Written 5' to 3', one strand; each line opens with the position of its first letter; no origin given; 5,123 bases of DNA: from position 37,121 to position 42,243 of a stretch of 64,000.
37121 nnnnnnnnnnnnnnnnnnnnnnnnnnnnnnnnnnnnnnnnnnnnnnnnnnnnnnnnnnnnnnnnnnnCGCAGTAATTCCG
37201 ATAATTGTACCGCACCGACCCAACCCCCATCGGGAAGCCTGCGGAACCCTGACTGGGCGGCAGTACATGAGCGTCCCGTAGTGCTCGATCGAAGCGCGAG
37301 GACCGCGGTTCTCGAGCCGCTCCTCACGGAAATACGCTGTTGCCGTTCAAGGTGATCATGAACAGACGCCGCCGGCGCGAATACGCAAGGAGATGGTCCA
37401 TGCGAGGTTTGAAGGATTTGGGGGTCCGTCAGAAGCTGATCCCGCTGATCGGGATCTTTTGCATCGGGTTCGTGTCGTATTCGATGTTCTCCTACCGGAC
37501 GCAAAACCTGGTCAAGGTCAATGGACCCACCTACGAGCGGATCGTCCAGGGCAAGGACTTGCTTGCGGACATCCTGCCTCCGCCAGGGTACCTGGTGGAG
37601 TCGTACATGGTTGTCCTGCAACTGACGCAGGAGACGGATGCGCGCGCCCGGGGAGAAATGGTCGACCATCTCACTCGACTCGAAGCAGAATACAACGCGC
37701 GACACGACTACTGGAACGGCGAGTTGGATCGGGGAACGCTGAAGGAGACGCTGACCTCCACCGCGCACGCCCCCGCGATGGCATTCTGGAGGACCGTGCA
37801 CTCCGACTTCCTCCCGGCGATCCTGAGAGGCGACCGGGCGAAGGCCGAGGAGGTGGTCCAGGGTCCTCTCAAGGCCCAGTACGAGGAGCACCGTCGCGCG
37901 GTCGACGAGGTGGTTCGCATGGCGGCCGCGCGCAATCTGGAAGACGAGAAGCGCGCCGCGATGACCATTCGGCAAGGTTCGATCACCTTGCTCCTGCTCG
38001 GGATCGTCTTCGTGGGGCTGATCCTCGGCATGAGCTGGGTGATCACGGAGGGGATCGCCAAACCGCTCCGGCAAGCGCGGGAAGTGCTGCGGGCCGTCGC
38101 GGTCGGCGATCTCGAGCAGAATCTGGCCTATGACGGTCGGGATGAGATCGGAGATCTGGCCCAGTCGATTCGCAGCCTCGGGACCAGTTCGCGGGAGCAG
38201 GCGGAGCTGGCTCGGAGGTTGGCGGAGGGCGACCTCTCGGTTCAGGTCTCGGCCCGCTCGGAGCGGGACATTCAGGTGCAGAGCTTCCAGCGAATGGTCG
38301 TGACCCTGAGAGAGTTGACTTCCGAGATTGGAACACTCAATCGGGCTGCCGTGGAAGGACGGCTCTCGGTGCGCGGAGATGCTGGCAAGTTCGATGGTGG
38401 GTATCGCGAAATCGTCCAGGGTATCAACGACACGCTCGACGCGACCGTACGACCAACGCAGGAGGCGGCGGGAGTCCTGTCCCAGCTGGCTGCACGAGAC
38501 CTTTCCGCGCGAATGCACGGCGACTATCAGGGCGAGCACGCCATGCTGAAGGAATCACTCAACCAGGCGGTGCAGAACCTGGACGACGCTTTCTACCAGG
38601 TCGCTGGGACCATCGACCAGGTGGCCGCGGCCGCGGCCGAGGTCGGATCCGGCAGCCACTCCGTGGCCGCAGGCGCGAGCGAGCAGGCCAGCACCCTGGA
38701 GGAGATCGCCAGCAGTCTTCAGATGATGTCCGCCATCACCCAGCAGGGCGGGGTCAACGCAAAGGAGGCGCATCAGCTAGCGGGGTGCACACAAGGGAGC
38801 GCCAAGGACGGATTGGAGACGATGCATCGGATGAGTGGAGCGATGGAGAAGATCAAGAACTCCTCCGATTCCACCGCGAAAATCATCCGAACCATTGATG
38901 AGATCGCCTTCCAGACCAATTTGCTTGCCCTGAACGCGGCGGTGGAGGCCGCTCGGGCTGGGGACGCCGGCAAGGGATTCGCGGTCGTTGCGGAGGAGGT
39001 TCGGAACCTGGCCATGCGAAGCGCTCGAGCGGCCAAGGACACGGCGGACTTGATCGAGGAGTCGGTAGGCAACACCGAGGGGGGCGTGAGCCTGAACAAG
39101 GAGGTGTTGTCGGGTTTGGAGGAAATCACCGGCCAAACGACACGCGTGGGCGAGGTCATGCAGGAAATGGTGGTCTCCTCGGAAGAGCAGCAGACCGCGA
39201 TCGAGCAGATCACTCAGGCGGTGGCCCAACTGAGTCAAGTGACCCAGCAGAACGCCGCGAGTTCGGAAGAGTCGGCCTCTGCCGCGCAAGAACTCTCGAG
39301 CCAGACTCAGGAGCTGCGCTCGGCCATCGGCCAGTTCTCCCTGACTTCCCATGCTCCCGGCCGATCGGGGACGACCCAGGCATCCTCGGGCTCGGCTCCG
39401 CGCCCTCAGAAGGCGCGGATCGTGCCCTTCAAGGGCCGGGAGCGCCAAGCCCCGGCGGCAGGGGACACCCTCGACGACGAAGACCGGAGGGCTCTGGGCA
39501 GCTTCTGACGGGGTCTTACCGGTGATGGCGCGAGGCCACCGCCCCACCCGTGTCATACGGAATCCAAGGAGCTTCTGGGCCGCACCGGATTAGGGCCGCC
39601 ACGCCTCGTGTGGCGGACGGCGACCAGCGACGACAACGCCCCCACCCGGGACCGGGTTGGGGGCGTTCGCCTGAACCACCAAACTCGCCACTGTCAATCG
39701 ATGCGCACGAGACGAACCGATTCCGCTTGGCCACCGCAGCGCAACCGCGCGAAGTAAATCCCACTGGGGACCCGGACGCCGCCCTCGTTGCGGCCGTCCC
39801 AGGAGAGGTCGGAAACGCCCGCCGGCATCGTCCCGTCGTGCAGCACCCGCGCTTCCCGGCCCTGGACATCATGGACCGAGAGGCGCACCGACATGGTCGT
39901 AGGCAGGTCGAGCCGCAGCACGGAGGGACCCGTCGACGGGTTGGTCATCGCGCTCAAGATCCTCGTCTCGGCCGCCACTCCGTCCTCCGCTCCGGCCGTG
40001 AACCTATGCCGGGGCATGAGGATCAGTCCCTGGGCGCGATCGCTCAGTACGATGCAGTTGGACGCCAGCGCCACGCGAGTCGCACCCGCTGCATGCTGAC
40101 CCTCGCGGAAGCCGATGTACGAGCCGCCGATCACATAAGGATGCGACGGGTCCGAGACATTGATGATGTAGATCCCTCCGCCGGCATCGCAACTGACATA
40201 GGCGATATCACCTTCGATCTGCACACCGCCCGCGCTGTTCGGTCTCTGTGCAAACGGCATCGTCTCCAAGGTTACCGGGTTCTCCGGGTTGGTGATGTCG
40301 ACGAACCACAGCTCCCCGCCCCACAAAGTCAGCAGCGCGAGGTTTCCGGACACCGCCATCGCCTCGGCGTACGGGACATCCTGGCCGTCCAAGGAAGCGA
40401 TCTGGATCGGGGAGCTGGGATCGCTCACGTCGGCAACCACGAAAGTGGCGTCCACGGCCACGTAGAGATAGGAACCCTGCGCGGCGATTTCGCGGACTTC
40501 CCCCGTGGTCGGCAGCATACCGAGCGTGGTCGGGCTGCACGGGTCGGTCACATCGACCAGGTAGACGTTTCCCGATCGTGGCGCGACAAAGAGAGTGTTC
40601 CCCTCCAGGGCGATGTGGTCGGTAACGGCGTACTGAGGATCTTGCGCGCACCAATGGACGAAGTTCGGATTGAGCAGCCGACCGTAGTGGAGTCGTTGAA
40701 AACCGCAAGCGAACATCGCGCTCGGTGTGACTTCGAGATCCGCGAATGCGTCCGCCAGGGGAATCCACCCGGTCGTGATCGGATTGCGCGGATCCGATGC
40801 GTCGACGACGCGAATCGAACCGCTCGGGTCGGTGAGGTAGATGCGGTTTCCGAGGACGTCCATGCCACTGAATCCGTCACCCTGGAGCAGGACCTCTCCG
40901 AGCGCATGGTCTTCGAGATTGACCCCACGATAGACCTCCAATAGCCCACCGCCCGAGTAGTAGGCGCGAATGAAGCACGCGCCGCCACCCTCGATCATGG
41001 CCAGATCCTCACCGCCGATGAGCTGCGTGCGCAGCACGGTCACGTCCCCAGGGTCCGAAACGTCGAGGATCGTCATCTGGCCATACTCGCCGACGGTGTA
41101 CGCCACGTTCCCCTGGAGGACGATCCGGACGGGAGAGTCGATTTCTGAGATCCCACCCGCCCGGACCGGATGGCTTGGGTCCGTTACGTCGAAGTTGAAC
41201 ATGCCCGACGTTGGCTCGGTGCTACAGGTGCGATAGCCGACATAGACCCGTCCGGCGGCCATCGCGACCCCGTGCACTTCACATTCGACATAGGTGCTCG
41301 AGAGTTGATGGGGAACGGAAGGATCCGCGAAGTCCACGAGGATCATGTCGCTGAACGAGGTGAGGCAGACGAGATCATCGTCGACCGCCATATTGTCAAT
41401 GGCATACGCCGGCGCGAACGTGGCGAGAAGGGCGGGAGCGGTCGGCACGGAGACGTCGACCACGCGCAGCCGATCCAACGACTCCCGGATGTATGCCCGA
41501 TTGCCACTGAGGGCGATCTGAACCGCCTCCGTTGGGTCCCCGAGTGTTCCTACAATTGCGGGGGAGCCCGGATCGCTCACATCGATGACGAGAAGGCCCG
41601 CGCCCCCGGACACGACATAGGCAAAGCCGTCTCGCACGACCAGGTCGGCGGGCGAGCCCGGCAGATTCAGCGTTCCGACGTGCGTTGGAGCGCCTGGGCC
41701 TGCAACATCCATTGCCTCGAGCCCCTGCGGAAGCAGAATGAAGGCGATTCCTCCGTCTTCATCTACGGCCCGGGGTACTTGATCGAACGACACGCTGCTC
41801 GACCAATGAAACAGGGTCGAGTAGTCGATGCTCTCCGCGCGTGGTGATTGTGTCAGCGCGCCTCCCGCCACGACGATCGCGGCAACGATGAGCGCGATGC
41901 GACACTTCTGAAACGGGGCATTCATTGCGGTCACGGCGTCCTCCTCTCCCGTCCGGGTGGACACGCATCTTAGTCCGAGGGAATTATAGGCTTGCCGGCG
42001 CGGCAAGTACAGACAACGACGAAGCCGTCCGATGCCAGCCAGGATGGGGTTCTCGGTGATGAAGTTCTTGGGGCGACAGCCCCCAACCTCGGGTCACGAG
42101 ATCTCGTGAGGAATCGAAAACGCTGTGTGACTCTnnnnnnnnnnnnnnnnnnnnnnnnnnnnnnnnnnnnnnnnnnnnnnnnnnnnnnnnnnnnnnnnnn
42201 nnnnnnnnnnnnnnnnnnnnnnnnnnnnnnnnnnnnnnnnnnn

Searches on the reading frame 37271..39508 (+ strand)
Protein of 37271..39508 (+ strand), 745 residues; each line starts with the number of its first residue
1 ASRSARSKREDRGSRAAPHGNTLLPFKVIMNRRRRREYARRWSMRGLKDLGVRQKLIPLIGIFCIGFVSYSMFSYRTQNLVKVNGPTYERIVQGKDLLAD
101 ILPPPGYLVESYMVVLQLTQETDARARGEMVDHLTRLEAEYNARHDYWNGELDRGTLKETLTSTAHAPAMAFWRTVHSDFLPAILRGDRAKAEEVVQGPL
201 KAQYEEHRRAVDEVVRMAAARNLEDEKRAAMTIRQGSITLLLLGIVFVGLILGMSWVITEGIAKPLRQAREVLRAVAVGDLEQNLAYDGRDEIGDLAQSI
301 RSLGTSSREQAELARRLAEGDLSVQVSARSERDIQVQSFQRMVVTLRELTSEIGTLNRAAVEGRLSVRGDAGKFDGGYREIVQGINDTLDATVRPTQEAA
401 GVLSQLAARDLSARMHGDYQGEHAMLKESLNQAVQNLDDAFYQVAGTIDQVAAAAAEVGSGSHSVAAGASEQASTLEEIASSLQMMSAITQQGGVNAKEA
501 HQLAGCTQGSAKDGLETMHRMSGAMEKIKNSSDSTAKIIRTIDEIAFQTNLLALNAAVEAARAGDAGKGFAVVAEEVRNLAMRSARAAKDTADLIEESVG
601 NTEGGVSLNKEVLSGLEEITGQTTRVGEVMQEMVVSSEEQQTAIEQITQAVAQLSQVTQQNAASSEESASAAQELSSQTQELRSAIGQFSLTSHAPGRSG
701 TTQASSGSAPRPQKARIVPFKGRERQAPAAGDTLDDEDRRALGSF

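Call 38: search_protein_families(library=pfam, proteins=[window:37271-39508:+], max_evalue=0.0001)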
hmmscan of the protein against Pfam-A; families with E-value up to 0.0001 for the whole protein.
window:37271-39508:+ (745 aa): 3 families
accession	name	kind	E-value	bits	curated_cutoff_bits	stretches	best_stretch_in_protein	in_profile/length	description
PF00015.26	MCPsignal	-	4.5e-44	150.7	34.6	1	503-658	3-172/172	Methyl-accepting chemotaxis protein (MCP) signalling domain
PF18947.5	HAMP_2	-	4e-21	75.2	24.3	1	373-437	1-65/67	HAMP domain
PF00672.30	HAMP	-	6.7e-12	46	25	1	262-303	6-47/53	HAMP domain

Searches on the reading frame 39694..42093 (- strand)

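Call 38: search_protein_families(library=pfam, proteins=[window:39694-42093:-], max_evalue=0.0001)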
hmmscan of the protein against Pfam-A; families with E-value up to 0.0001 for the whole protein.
window:39694-42093:- (799 aa): 2 families
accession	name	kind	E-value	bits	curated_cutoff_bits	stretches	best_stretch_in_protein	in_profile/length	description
PF08309.17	LVIVD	-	2.8e-42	142.2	20.2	2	531-567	2-39/42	LVIVD repeat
PF13860.13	FlgD_ig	-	1.4e-07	31.8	27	1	724-780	12-69/79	FlgD Ig-like domain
